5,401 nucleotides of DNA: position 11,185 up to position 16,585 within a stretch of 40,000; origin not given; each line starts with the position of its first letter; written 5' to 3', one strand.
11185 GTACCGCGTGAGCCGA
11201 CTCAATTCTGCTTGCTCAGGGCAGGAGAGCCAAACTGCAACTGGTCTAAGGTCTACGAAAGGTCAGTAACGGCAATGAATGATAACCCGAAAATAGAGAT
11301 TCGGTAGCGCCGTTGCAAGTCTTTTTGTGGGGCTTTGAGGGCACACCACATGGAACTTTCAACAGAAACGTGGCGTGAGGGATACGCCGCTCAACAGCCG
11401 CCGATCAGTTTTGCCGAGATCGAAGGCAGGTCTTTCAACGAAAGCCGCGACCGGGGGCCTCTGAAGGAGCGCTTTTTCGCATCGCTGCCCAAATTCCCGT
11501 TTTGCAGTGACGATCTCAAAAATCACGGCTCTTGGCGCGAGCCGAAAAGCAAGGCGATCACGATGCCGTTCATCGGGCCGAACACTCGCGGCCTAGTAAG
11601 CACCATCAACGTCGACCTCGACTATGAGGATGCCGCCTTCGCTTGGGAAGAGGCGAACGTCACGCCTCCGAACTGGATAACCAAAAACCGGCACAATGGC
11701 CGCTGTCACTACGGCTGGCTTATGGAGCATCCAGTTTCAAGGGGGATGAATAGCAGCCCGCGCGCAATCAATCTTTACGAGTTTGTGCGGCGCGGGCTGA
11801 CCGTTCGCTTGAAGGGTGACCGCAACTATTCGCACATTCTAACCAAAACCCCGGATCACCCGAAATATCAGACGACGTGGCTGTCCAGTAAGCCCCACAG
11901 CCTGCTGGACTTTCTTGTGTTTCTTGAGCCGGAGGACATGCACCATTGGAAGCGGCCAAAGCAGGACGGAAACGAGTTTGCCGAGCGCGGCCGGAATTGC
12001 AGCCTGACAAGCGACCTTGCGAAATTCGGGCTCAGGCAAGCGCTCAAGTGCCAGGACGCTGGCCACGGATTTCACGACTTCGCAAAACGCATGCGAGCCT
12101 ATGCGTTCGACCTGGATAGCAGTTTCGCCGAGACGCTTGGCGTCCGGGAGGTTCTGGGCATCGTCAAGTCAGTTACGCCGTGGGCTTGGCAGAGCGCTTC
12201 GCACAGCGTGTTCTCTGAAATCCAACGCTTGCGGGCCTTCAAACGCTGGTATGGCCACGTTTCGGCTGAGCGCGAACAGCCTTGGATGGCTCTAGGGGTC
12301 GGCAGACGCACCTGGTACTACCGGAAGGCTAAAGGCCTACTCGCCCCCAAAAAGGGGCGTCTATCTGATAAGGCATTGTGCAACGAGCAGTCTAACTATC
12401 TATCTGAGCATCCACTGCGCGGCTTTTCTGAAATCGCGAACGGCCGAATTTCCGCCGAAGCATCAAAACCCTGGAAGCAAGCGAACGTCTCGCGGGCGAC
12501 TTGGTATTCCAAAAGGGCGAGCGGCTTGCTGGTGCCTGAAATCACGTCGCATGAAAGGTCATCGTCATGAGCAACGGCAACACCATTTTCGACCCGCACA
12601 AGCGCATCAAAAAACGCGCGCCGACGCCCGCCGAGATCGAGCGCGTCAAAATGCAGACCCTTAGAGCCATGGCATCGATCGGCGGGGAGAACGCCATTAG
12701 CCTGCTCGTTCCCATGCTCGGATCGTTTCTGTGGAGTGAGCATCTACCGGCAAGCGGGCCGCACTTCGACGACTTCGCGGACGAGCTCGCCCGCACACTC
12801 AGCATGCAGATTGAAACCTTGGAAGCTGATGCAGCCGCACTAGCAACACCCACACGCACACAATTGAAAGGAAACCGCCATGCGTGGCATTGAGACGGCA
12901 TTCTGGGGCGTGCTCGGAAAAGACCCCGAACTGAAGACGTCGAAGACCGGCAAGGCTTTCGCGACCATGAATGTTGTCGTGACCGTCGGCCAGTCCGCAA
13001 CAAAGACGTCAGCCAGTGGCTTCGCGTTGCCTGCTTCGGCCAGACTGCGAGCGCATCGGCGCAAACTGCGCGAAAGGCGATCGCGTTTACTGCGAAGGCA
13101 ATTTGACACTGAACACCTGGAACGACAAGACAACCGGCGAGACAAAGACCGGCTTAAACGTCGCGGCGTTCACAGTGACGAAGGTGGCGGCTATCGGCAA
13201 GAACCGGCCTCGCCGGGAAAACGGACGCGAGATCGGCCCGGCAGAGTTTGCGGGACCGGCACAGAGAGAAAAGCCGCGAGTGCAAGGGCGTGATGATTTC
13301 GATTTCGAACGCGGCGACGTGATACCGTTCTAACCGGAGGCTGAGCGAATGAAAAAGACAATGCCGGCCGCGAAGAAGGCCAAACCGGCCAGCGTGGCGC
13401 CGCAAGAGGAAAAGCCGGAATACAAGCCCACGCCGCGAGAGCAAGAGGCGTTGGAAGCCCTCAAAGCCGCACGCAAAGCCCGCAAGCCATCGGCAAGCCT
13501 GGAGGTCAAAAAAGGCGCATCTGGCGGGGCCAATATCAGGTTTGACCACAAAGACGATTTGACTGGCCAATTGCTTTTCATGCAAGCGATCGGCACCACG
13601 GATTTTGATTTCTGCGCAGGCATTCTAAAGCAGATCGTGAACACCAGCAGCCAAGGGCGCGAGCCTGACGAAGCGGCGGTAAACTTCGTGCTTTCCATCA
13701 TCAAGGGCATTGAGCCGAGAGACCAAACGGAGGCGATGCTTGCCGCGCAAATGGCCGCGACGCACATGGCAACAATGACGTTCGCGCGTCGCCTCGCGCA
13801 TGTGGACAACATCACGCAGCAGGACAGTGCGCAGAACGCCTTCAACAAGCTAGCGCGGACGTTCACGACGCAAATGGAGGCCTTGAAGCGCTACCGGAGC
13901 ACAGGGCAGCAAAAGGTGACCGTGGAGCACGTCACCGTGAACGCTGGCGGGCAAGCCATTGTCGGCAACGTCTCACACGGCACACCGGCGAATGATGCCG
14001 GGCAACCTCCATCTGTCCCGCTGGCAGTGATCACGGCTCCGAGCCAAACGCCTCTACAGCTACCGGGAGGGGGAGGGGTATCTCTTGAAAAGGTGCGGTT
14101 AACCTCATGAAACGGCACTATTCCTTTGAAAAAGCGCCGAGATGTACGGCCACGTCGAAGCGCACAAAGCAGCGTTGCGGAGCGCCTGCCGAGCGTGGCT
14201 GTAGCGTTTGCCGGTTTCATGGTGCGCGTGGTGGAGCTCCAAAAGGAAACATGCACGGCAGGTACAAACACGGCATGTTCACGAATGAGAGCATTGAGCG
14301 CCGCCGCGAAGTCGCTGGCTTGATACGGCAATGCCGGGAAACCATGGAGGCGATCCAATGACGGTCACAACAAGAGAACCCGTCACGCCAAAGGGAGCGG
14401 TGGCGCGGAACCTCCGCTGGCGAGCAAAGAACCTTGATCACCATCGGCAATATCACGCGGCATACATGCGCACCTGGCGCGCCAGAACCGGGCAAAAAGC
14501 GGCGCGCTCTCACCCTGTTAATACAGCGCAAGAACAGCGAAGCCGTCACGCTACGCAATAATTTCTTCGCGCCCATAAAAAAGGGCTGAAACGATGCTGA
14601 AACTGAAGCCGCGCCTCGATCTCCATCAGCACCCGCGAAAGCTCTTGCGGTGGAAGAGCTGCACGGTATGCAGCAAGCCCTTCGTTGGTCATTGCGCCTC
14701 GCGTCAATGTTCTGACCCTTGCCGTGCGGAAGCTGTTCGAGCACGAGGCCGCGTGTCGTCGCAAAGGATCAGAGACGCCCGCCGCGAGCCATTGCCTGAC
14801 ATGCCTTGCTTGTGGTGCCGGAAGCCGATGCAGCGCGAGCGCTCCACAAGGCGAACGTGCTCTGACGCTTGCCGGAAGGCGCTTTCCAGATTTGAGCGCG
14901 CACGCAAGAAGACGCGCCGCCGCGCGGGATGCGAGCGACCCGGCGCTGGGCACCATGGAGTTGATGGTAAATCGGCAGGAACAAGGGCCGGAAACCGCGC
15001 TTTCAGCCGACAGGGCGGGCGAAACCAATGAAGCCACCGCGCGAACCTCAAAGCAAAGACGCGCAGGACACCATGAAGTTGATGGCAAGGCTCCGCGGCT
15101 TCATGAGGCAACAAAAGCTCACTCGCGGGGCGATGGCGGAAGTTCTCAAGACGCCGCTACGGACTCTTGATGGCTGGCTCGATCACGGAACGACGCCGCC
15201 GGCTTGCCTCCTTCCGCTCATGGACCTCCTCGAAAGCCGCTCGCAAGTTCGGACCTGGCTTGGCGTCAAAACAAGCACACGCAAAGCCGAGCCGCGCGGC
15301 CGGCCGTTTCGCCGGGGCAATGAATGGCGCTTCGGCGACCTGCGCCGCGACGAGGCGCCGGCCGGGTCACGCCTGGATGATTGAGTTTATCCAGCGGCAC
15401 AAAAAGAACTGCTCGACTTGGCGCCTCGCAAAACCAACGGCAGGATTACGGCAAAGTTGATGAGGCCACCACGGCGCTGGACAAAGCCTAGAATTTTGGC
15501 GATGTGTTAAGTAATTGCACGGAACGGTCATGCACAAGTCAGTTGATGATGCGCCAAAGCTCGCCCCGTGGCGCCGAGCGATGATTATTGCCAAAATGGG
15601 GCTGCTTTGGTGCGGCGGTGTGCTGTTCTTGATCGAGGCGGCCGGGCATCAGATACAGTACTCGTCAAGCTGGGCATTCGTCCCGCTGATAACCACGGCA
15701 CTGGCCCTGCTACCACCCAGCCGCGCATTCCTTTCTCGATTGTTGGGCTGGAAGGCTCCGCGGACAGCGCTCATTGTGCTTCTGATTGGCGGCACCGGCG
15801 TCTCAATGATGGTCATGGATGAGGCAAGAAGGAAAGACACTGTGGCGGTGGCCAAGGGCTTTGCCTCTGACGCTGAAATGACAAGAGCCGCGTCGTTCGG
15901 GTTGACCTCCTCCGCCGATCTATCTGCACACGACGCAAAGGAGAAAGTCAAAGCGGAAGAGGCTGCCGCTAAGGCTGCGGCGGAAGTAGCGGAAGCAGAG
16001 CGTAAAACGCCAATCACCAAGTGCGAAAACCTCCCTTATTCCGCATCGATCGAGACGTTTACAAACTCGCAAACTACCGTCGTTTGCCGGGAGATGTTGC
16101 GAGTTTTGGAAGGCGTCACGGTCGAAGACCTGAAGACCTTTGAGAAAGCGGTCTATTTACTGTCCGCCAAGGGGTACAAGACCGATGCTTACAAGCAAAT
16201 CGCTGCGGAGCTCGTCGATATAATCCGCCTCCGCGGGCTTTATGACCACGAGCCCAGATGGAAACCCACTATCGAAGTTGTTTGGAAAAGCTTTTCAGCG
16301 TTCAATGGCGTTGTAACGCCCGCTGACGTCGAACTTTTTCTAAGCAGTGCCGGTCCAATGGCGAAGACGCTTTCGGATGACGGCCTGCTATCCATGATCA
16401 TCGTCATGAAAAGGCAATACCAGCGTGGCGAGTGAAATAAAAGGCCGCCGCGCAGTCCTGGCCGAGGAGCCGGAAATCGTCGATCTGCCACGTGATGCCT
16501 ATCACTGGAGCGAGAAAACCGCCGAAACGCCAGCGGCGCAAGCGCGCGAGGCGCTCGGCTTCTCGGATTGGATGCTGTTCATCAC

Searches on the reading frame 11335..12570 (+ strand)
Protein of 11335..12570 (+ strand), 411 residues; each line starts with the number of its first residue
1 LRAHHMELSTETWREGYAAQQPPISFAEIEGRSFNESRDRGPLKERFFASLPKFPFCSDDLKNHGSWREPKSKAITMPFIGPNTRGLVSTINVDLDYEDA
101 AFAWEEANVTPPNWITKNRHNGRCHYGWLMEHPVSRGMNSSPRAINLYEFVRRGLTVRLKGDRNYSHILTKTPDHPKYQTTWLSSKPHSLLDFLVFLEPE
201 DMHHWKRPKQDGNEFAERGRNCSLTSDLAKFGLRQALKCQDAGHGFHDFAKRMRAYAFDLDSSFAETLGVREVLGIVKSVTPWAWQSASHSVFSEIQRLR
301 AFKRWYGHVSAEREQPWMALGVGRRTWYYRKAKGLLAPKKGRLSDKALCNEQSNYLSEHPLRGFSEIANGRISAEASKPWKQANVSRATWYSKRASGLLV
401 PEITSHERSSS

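Call 11: search_protein_families(library=pfam, proteins=[window:11335-12570:+], max_evalue=0.01)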
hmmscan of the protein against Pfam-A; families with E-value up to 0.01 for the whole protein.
window:11335-12570:+ (411 aa): 1 family
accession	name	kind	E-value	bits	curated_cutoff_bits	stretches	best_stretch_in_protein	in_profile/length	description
PF03090.23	Replicase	-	1.7e-27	96.5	26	1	70-193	5-127/130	Replicase family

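Call 51: search_protein_families(library=ncbifam, proteins=[window:11335-12570:+], max_evalue=0.001)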
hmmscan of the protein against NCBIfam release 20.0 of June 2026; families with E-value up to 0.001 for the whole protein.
window:11335-12570:+ (411 aa): 0 families

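Call 95: search_protein_families(library=padloc, proteins=[window:11335-12570:+], max_evalue=0.001)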
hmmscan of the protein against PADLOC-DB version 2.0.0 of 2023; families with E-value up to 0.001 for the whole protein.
window:11335-12570:+ (411 aa): 0 families

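Call 97: search_protein_families(library=phrogs, proteins=[window:11335-12570:+], max_evalue=0.001)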
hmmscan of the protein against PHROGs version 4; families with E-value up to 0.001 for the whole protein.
window:11335-12570:+ (411 aa): 0 families

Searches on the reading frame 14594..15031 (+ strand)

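Call 11: search_protein_families(library=pfam, proteins=[window:14594-15031:+], max_evalue=0.01)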
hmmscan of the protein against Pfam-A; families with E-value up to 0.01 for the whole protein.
window:14594-15031:+ (145 aa): 1 family
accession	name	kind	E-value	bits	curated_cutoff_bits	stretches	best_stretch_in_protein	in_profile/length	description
PF09889.16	DUF2116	-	0.00097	19.5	26.8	0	72-109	6-37/59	Probable treble clef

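Call 95: search_protein_families(library=padloc, proteins=[window:14594-15031:+], max_evalue=0.001)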
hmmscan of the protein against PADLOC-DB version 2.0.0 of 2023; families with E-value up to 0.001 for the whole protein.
window:14594-15031:+ (145 aa): 0 families

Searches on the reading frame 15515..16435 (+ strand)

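Call 8: search_protein_families(library=pfam, proteins=[window:15515-16435:+], max_evalue=0.01)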
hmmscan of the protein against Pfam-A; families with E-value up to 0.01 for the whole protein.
window:15515-16435:+ (306 aa): 1 family
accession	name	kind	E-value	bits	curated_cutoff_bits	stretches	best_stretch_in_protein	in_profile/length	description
PF10066.14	DUF2304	-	0.0031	18.2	25.5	1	28-100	9-81/106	Uncharacterized conserved protein (DUF2304)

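Call 9: search_protein_families(library=padloc, proteins=[window:15515-16435:+], max_evalue=0.01)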
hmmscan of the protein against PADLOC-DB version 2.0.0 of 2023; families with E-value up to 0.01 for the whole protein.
window:15515-16435:+ (306 aa): 0 families

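Call 51: search_protein_families(library=ncbifam, proteins=[window:15515-16435:+], max_evalue=0.001)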
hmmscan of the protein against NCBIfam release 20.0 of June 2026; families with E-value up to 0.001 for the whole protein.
window:15515-16435:+ (306 aa): 0 families

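Call 97: search_protein_families(library=phrogs, proteins=[window:15515-16435:+], max_evalue=0.001)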
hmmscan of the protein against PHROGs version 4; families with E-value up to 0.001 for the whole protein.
window:15515-16435:+ (306 aa): 0 families
